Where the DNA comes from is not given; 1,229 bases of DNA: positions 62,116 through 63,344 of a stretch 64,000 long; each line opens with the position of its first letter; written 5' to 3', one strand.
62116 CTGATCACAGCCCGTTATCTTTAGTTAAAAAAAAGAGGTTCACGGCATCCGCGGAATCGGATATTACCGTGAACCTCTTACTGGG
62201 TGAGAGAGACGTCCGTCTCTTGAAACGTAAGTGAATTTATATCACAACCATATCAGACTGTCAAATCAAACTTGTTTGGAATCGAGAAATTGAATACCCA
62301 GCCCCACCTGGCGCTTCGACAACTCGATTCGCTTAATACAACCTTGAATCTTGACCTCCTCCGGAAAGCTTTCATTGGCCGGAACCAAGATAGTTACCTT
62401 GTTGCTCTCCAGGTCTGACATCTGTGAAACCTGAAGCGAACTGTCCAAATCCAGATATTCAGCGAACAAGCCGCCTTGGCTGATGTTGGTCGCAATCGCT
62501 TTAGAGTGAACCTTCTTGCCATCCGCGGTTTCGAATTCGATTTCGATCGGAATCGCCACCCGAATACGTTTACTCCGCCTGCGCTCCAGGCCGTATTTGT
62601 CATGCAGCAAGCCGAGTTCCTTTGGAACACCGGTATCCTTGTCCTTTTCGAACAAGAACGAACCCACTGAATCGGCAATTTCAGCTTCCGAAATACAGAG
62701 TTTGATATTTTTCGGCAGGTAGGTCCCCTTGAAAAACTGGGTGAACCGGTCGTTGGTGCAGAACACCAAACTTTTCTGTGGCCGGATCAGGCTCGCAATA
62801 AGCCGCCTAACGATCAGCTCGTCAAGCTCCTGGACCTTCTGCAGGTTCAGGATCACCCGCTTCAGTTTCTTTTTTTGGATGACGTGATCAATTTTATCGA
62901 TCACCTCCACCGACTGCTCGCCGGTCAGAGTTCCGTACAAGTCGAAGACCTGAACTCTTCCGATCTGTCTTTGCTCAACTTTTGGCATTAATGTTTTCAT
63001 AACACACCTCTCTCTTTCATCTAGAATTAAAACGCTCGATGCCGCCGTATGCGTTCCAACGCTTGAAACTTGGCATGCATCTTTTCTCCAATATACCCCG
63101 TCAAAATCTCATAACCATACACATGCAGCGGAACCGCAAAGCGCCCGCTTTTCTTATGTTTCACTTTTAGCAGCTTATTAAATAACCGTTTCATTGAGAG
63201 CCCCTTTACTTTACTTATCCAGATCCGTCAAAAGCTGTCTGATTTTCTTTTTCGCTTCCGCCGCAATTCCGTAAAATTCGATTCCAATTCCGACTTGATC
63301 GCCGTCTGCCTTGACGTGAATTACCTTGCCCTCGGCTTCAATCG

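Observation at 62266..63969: Tandem paralogous STAS-PilZ fusion proteins: c-di-GMP input into a partner-switching-like module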

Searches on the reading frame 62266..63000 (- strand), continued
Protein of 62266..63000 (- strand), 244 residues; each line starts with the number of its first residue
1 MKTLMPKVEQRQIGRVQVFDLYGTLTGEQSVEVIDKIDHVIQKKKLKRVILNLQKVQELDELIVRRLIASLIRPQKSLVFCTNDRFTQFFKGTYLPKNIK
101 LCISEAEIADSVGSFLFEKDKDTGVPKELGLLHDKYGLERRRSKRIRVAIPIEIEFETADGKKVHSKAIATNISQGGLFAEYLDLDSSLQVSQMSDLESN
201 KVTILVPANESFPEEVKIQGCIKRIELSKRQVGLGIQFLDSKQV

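Call 39: search_solved_structures(query=A3, max_evalue=1, show_alignments=2)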
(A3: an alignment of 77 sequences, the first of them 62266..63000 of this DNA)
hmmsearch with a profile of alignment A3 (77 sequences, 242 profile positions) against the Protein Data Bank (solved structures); distinct sequences matched with E-value up to 1: 16.
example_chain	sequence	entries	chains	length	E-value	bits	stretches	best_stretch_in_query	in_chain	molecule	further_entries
1th8_B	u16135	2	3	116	1.9e-05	27.4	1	16-113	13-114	Anti-sigma F factor antagonist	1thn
1auz_A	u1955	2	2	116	2.7e-05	26.9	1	16-113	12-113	SPOIIAA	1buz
1tid_B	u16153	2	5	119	3.8e-05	26.4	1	16-113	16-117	Anti-sigma F factor antagonist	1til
1sbo_A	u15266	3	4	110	0.0012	21.5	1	18-106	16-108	Putative anti-sigma factor antagonist TM1442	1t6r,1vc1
1h4y_A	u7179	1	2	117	0.011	18.3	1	18-93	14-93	ANTI-SIGMA F FACTOR ANTAGONIST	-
1h4x_A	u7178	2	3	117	0.015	17.9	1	18-93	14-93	ANTI-SIGMA F FACTOR ANTAGONIST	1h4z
7d06_C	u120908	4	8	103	0.08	15.5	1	23-102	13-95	Anti-sigma factor antagonist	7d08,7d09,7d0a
4hyl_A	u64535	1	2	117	0.1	15.1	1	16-114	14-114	Stage II sporulation protein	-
6z5u_C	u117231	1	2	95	0.13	14.9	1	23-101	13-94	Anti-sigma factor antagonist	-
3llo_A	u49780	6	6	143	0.16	14.5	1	43-86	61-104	Prestin | Prestin,Rat prestin STAS domain | Prestin,Prestin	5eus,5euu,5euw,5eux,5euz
6ic4_K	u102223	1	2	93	0.2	14.2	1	23-100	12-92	Ttg2E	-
3nyu_A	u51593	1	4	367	0.27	13.8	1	197-241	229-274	Aminotransferase WbpE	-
3nys_A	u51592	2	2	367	0.27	13.8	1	197-241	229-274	Aminotransferase WbpE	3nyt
3nu7_A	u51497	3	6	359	0.27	13.7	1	197-241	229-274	Aminotransferase WbpE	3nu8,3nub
2ka5_A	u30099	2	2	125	0.29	13.6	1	44-111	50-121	Putative anti-sigma factor antagonist TM_1081 | Putative anti-sigma factor antagonist TM1081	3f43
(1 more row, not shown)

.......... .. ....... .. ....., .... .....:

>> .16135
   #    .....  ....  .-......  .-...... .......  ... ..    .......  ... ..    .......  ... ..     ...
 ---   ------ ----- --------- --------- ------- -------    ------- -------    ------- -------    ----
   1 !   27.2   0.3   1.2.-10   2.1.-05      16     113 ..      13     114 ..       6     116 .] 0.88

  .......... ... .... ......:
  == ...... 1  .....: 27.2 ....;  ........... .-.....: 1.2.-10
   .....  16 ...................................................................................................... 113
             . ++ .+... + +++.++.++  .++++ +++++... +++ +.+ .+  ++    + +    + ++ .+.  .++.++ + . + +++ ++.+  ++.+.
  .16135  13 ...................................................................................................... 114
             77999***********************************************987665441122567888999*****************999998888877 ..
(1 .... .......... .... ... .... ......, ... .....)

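Call 43: predict_structure(alignment_id=A3)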
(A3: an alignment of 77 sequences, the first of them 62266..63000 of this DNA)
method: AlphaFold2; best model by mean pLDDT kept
length: 244 residues; sequences in the alignment: 77
mean_pLDDT: 84.1   pTM: 0.79
mean pLDDT of the five models: 84.1, 82.5, 82.2, 82.0, 80.3
residues with pLDDT >= 90: 139; 70-90: 67; 50-70: 11; < 50: 27
segments of 3 or more residues with pLDDT < 50: 120-143, 242-244
pLDDT, mean of each block of 10 residues (from residue 1): 85 92 95 97 96 96 96 96 94 95 92 74 40 38 60 90 90 88 86 79 89 87 89 91 43
secondary structure, 60 per line:
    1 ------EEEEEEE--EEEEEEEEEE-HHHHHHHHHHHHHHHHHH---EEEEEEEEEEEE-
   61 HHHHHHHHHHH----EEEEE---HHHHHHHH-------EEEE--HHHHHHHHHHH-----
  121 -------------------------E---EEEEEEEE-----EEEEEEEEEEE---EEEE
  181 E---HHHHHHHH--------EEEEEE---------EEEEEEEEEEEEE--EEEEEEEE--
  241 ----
elements in order: E7-13 E16-25 H27-44 E48-59 H61-71 E76-80 H84-91 E99-102 H105-115 E150-157 E163-173 E177-181 H185-192 E201-206 E216-228 E231-238

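Call 46: fold_search(model_id=the predicted structure, library=pdb)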
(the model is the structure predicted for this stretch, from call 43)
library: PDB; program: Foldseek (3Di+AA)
matches with E <= 10: 1337; with E <= 0.001: 21
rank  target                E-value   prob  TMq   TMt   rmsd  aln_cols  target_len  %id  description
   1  1tid_D                1.4e-04  1.00  0.38  0.73   2.3       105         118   15  Crystal Structures of the ADP and ATP bound forms of the Bacillus Anti-sigma factor SpoIIAB in complex with the Anti-a (released 2004-06-15)
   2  1til_B                1.5e-04  1.00  0.40  0.78   2.5       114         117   15  Crystal Structures of the ADP and ATP bound forms of the Bacillus Anti-sigma factor SpoIIAB in complex with the Anti-a (released 2004-06-15)
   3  5ej1_A                1.5e-04  1.00  0.30  0.11   4.5       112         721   12  Pre-translocation state of bacterial cellulose synthase (released 2016-03-30)
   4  5vx6_A                2.0e-04  1.00  0.31  0.35   4.5       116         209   14  Structure of Bacillus subtilis Inhibitor of motility (MotI/DgrA) (released 2017-11-22)
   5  1vc1_A                2.2e-04  1.00  0.37  0.75   2.8       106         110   18  Crystal structure of the TM1442 protein from Thermotoga maritima, a homolog of the Bacillus subtilis general stress re (released 2004-09-28)
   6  4hg6_A                2.3e-04  1.00  0.33  0.12   3.6       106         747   15  Structure of a cellulose synthase - cellulose translocation intermediate (released 2012-12-19)
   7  7b0u_0                2.5e-04  1.00  0.35  0.31   2.7       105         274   15  Stressosome complex from Listeria innocua (released 2021-12-01)
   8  1tid_B                3.2e-04  1.00  0.38  0.73   2.5       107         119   15  Crystal Structures of the ADP and ATP bound forms of the Bacillus Anti-sigma factor SpoIIAB in complex with the Anti-a (released 2004-06-15)
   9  4xs5_A                3.2e-04  1.00  0.32  0.58   4.4       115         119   14  Crystal structure of Sulfate transporter/antisigma-factor antagonist STAS from Dyadobacter fermentans DSM 18053 (released 2015-02-11)
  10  1thn_B                3.4e-04  1.00  0.40  0.79   2.4       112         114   15  Crystal Structures of the ADP and ATP bound forms of the Bacillus Anti-sigma factor SpoIIAB in complex with the Anti-a (released 2004-06-15)
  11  1h4z                  4.3e-04  1.00  0.34  0.66   3.7       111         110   15  Structure of the Anti-Sigma Factor Antagonist SpoIIAA in its Unphosphorylated Form (released 2001-07-06)
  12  5ked_A                4.9e-04  1.00  0.29  0.30   4.3       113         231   14  Structure of the 2.65 Angstrom P2(1) crystal of K. pneumonia MrkH (released 2016-08-17)
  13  1th8_B                5.2e-04  1.00  0.36  0.69   3.7       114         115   14  Crystal Structures of the ADP and ATP bound forms of the Bacillus Anti-sigma factor SpoIIAB in complex with the Anti-a (released 2004-06-15)
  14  7mie                  5.5e-04  1.00  0.25  0.26   5.2       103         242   13  Crystal structure of the Borreliella burgdorferi PlzA protein in complex with c-di-GMP (released 2021-06-30)
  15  4xs5_C                5.8e-04  1.00  0.36  0.65   3.0       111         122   12  Crystal structure of Sulfate transporter/antisigma-factor antagonist STAS from Dyadobacter fermentans DSM 18053 (released 2015-02-11)
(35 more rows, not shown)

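Call 47: search_protein_representatives(alignment_id=A1)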
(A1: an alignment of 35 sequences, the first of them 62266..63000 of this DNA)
Query: 35 sequences, 247 profile positions. Proteins with E-value up to 0.001 (for the whole library): 1092; up to 1e-10: 113; up to 1e-30: 42. The best 150 are listed.
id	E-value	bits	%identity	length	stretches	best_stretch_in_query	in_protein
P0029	3.8e-94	331.0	-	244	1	1-241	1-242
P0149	8.8e-75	267.6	-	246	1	4-238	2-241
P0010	2.8e-69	249.6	-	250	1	5-247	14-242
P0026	1.1e-65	237.7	-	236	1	5-246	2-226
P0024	4.1e-65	235.9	-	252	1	4-246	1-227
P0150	8.0e-65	235.0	-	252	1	4-243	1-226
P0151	1.0e-64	234.6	-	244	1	6-240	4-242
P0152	7.1e-62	225.3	-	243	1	5-244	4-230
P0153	1.9e-60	220.6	-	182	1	62-239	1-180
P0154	1.4e-53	198.1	-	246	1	4-243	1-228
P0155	1.7e-53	197.9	-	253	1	5-245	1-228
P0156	9.1e-53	195.5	-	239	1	18-246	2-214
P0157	9.8e-52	192.1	-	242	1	6-245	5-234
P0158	2.4e-50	187.5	-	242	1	3-163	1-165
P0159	2.6e-50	187.4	-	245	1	5-243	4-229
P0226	5.7e-18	81.5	-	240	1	6-246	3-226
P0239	5.2e-14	68.5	-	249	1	15-245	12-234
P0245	2.1e-12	63.3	-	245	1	15-246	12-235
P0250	8.2e-12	61.3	-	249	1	16-244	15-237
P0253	2.5e-11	59.7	-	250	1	14-246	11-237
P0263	3.4e-10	56.0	-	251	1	15-243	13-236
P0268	6.2e-10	55.2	-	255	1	15-242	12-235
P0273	1.4e-09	54.0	-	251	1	17-247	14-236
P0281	1.1e-08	51.2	-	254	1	7-247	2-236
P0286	2.2e-08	50.1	-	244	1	16-244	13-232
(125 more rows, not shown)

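Call 48: list_cluster_members(proteins=[P0239, P0245, P0250, P0253, P0263, P0268, P0273, P0281, P0286, P0226])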
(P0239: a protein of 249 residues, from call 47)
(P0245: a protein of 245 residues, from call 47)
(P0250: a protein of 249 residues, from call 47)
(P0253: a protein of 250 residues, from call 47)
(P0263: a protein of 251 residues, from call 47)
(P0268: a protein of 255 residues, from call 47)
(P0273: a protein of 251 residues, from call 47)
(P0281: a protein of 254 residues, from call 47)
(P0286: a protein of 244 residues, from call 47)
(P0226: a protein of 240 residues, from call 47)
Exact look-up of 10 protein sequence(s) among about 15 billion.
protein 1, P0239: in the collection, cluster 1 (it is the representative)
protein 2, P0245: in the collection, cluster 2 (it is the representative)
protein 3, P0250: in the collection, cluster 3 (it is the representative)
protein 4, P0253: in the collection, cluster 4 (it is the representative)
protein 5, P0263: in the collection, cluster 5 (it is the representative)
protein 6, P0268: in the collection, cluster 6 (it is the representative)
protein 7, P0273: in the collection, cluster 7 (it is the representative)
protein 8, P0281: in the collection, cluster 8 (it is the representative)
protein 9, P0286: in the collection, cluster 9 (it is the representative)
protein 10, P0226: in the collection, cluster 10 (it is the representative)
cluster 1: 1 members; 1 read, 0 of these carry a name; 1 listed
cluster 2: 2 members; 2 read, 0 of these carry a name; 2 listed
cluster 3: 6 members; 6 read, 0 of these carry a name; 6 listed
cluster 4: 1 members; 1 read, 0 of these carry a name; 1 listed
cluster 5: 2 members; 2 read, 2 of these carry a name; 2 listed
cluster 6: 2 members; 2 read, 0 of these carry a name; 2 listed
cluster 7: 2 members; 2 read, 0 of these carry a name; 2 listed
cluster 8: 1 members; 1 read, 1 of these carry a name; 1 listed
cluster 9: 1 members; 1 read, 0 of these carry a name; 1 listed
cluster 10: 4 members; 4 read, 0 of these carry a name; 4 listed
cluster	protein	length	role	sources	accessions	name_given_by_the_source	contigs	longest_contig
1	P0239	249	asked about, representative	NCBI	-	-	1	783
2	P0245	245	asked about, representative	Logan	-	-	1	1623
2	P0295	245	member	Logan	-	-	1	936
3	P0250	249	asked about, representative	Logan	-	-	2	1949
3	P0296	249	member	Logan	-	-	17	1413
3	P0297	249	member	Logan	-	-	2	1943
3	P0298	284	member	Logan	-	-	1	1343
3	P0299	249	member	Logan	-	-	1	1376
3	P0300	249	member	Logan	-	-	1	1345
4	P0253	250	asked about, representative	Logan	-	-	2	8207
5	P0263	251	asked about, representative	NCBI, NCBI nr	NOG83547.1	MAG: hypothetical protein HND49_07015 [Planctomycetes bacterium] | hypothetical protein [Planctomycetota bacterium]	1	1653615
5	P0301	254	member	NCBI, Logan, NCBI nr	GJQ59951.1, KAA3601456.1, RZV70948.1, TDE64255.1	MAG: hypothetical protein D8M57_14255 [Candidatus Scalindua sp. AMX11] | MAG: hypothetical protein DWQ00_09530 [Candidatus Scalindua sp.]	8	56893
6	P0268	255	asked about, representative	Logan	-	-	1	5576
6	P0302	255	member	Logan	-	-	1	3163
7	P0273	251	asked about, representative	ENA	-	-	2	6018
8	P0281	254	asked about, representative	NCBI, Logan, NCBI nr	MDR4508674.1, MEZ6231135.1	MAG: PilZ domain-containing protein [Candidatus Brocadiaceae bacterium] | PilZ domain-containing protein [Candidatus Brocadiaceae bacterium]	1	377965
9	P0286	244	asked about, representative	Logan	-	-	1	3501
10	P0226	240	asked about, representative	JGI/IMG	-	-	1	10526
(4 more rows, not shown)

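Call 70: search_protein_families(library=pfam, proteins=[P0263, P0281], max_evalue=0.001)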
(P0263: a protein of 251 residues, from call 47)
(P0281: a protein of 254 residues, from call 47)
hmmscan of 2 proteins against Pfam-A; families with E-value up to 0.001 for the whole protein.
P0263 (251 aa): 2 families
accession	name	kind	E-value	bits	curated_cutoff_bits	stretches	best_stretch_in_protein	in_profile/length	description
PF07238.19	PilZ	-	2.4e-09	37.9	22.5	1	128-245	2-100/102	PilZ domain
PF01740.26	STAS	-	6.4e-05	23.1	22.6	1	10-100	6-101/106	STAS domain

P0281 (254 aa): 2 families
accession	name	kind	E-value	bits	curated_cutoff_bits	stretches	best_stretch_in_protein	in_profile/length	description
PF07238.19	PilZ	-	1.6e-06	28.8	22.5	1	126-241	2-100/102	PilZ domain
PF01740.26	STAS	-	0.00012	22.3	22.6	1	10-103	7-105/106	STAS domain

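Call 71: find_encoding_contigs(protein=P0263, flank=6000, max_places=2)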
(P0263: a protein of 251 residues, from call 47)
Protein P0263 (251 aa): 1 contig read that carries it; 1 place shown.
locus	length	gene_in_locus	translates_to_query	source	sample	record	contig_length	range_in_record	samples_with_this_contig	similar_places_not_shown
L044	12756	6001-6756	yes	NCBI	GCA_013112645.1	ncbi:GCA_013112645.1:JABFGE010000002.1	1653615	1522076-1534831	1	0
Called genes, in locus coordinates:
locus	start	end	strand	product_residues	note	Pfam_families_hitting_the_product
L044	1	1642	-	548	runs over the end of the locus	PF05598:DUF772 (weak), PF13751:DDE_Tnp_1_6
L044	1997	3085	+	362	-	PF07610:DUF1573, PF22544:HYDIN_VesB_CFA65-like_Ig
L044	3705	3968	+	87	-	-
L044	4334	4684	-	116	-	-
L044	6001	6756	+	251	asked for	PF07238:PilZ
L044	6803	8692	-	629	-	-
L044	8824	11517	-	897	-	PF16656:Pur_ac_phosph_N (faint), PF00149:Metallophos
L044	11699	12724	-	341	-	-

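Call 72: find_encoding_contigs(protein=P0281, flank=6000, max_places=2)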
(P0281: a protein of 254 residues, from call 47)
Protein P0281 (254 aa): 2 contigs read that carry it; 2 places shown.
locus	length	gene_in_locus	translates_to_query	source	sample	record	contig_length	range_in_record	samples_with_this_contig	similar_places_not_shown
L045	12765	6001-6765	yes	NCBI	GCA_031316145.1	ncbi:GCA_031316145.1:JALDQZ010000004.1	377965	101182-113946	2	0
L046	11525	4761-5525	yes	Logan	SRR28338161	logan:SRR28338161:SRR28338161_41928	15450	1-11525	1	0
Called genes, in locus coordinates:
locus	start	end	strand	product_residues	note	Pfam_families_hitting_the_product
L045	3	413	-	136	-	-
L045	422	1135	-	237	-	PF00571:CBS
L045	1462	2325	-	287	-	PF00685:Sulfotransfer_1, PF13469:Sulfotransfer_3 (faint)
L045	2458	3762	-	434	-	PF00285:Citrate_synt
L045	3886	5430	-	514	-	PF08668:HDOD, PF00990:GGDEF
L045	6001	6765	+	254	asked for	PF07238:PilZ (weak)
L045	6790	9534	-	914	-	PF00176:SNF2-rel_dom, PF04851:ResIII, PF00270:DEAD, PF00271:Helicase_C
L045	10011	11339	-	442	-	PF06050:HGD-D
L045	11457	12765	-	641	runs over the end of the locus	PF01869:BcrAD_BadFG, PF06050:HGD-D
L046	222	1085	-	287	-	PF00685:Sulfotransfer_1, PF13469:Sulfotransfer_3 (faint)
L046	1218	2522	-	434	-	PF00285:Citrate_synt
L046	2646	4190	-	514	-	PF08668:HDOD, PF00990:GGDEF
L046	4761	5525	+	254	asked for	PF07238:PilZ (weak)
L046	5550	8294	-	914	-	PF00176:SNF2-rel_dom, PF04851:ResIII, PF00270:DEAD, PF00271:Helicase_C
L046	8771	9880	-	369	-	PF06050:HGD-D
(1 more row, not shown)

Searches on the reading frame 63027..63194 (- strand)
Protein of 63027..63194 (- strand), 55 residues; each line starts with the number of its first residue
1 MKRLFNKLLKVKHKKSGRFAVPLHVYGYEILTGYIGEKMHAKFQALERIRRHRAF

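Call 3: search_protein_families(library=pfam, proteins=[window:63027-63194:-], max_evalue=1)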
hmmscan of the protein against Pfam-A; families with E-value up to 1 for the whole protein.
window:63027-63194:- (55 aa): 0 families

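Call 4: search_protein_families(library=ncbifam, proteins=[window:63027-63194:-], max_evalue=1)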
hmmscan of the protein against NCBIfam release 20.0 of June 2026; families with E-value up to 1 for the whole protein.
window:63027-63194:- (55 aa): 1 family
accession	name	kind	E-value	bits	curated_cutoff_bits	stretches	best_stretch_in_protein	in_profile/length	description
NF042990.1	olalg_lyase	equivalog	0.038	12.2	1400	1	7-46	529-568/727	oligoalginate lyase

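Call 62: find_homologous_proteins(query=window:63027-63194:-, max_evalue=0.01)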
Query window:63027-63194:- (55 aa): 4 proteins with E <= 0.01 among 4 candidates.
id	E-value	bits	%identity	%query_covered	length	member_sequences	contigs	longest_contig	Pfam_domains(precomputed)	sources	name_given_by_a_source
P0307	1.7e-25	104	88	73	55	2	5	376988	-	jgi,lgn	-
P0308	3.9e-22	94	80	100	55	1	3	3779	-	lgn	-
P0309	5.7e-22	93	80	100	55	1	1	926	-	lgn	-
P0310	8.5e-11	59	57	93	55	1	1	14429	-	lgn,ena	-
